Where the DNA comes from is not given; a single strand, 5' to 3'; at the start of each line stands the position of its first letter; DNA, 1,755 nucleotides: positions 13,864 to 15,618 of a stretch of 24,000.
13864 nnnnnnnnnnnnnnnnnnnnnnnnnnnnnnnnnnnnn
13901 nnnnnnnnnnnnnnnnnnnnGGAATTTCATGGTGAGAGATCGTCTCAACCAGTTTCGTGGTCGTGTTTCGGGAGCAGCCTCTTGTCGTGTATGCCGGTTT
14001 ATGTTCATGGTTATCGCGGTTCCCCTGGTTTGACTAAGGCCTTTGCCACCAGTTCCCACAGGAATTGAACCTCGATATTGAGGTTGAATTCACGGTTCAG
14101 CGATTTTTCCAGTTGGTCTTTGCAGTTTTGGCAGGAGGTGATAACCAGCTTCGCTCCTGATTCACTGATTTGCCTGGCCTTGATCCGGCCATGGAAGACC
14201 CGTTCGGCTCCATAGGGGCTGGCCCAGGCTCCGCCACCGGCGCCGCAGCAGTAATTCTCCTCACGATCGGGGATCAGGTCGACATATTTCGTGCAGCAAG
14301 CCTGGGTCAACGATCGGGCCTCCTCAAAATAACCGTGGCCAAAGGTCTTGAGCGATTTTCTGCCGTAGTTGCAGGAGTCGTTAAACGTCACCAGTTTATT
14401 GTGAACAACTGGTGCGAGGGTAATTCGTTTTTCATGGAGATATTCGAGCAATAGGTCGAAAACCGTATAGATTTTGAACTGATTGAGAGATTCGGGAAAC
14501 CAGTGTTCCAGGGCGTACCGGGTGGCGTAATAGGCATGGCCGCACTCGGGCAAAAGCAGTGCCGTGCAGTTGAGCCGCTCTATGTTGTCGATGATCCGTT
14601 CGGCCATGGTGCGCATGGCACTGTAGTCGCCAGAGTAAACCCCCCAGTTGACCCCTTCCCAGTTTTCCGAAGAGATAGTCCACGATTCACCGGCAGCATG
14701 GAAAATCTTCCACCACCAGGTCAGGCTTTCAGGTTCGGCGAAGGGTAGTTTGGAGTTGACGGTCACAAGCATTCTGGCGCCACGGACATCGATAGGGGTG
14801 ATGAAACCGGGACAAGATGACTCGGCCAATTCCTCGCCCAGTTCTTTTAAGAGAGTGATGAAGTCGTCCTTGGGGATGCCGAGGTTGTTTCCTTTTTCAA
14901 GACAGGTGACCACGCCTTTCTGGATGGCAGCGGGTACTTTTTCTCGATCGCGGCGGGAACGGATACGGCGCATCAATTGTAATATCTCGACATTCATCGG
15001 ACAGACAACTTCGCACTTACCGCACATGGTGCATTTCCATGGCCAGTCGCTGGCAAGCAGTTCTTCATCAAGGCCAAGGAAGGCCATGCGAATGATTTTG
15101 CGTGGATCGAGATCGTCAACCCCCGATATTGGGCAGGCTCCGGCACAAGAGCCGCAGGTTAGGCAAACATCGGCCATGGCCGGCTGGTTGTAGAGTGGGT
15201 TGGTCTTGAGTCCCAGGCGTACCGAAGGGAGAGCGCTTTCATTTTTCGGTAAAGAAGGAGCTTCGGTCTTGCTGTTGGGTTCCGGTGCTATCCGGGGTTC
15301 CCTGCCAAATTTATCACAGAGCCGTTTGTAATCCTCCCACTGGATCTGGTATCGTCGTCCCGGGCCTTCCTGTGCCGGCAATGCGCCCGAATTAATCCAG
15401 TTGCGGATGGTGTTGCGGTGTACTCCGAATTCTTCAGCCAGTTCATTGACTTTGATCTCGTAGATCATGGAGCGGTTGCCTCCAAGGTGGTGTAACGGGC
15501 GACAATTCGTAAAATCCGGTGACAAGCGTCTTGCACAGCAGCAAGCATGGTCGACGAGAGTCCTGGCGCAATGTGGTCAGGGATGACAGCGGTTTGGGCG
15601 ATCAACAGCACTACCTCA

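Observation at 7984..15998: Bacterial Mvh/Hdr-type cluster with no HdrB/HdrC, led by its own maturation protease and wired by overlapping start/stop codons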

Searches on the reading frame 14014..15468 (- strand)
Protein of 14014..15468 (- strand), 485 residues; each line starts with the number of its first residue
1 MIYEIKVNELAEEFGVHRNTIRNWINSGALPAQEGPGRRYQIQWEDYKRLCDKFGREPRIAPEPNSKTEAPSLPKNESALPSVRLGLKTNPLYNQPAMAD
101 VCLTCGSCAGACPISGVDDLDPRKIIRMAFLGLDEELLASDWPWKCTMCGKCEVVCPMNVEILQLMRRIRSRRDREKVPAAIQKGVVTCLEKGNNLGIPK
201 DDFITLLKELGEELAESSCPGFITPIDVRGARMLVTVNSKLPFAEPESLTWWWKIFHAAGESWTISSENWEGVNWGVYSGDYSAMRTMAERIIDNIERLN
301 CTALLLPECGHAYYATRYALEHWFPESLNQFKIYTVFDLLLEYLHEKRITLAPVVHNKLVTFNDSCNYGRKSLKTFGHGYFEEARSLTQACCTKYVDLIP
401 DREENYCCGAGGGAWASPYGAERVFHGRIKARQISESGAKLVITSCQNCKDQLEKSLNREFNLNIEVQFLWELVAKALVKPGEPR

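Call 8: search_protein_families(library=pfam, proteins=[window:14014-15468:-], max_evalue=0.01)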
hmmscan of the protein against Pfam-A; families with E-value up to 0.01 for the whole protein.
window:14014-15468:- (485 aa): 14 families
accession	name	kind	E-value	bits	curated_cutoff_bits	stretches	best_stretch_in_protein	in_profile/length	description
PF13183.11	Fer4_8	-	9.7e-12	45.7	27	1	99-160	2-68/68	4Fe-4S dicluster domain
PF13534.11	Fer4_17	-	1.7e-09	38.5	22.2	1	102-160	2-60/61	4Fe-4S dicluster domain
PF02754.22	CCG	-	9.4e-09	35.7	20.6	1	360-453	1-84/85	Cysteine-rich domain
PF12728.13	HTH_17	-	1.8e-08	35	27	1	6-42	3-38/51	Helix-turn-helix domain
PF13187.11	Fer4_9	-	1.1e-07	32.3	27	1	102-159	2-50/52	4Fe-4S dicluster domain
PF13237.11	Fer4_10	-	1.3e-05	25.5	25.5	1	99-157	6-53/53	4Fe-4S dicluster domain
PF12838.12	Fer4_7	-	1.5e-05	25.8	27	1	102-160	2-52/52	4Fe-4S dicluster domain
PF00037.32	Fer4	-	0.00018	21.6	21.1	0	145-159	7-21/24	4Fe-4S binding domain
PF25160.1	LdpA_Fe-S-bd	-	0.00031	20.9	27.6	0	98-117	24-43/49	LdpA Fe-S cluster-binding domain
PF00376.29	MerR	-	0.00048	20.3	28.2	1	8-39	3-36/38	MerR family regulatory protein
PF13411.12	MerR_1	-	0.00055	20.4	21.6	1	6-40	2-37/69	MerR HTH family regulatory protein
PF13484.11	Fer4_16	-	0.0026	18.9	30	1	102-159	2-66/66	4Fe-4S double cluster binding domain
PF12797.12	Fer4_2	-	0.0031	17.8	24.5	1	144-157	8-21/22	4Fe-4S binding domain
PF13384.12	HTH_23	-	0.0096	16.2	24.6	0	6-26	19-39/50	Homeodomain-like domain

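Call 9: search_protein_families(library=ncbifam, proteins=[window:14014-15468:-], max_evalue=0.01)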
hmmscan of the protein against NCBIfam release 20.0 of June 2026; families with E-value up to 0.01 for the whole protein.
window:14014-15468:- (485 aa): 30 families (the best 25 are shown)
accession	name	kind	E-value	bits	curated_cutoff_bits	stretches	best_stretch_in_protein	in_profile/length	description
NF045711.1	sulf_resp_HmcF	equivalog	4.4e-51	174.1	750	1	99-481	59-452/457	sulfate respiration complex iron-sulfur protein HmcF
NF045724.1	ferredox_TmcB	equivalog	1.1e-49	169.2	735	1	145-478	100-428/430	electron transfer complex ferredoxin TmcB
NF045796.1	DsrK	equivalog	9.3e-39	133.3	400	1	143-479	117-436/453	sulfate reduction electron transfer complex DsrMKJOP subunit DsrK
NF004898.0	PRK06259.1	equivalog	4.4e-18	65.2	385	2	329-477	353-487/488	fumarate reductase (CoM/CoB) subunit TfrB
TIGR03290.1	CoB_CoM_SS_C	equivalog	5.6e-17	62.1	160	1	100-211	2-113/144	CoB--CoM heterodisulfide reductase subunit C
NF045670.1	quin_L_LdhH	equivalog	4.1e-15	55.1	800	2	278-474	514-705/706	L-lactate dehydrogenase (quinone) large subunit LdhH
NF008369.0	PRK11168.1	equivalog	1.2e-11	44.1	278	1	99-178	10-92/401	anaerobic glycerol-3-phosphate dehydrogenase subunit C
NF041890.1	hdrC_Methbact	equivalog_domain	3e-11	43.3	270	1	102-216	31-147/192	ferredoxin:CoB-CoM heterodisulfide reductase subunit HdrC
NF041779.1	hetero_SS_HdrC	equivalog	7.8e-11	41.8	350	1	99-169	30-102/198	ferredoxin:CoB-CoM heterodisulfide reductase subunit HdrC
NF038018.1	qmoC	equivalog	1.5e-10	41.1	300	1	101-183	19-102/360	quinone-interacting membrane-bound oxidoreductase complex subunit QmoC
TIGR03379.1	glycerol3P_GlpC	equivalog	1.1e-08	34.3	279.9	1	100-178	5-86/397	anaerobic glycerol-3-phosphate dehydrogenase subunit GlpC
NF045663.1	diclust_near_Sec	equivalog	5.8e-08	31.3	530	1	324-456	503-621/759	pyridine nucleotide-disulfide oxidoreductase/dicluster-binding protein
NF041837.1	rnfC_Methano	equivalog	6.9e-08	31.7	650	1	99-170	357-423/438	Rnf electron transport complex subunit RnfC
TIGR01945.1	rnfC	subfamily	3.7e-07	29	245.95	1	98-170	361-428/435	RnfABCDGE type electron transport complex subunit C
NF003454.1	PRK05035.1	equivalog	4.3e-06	25.5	345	1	93-171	360-433/556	electron transport complex subunit RsxC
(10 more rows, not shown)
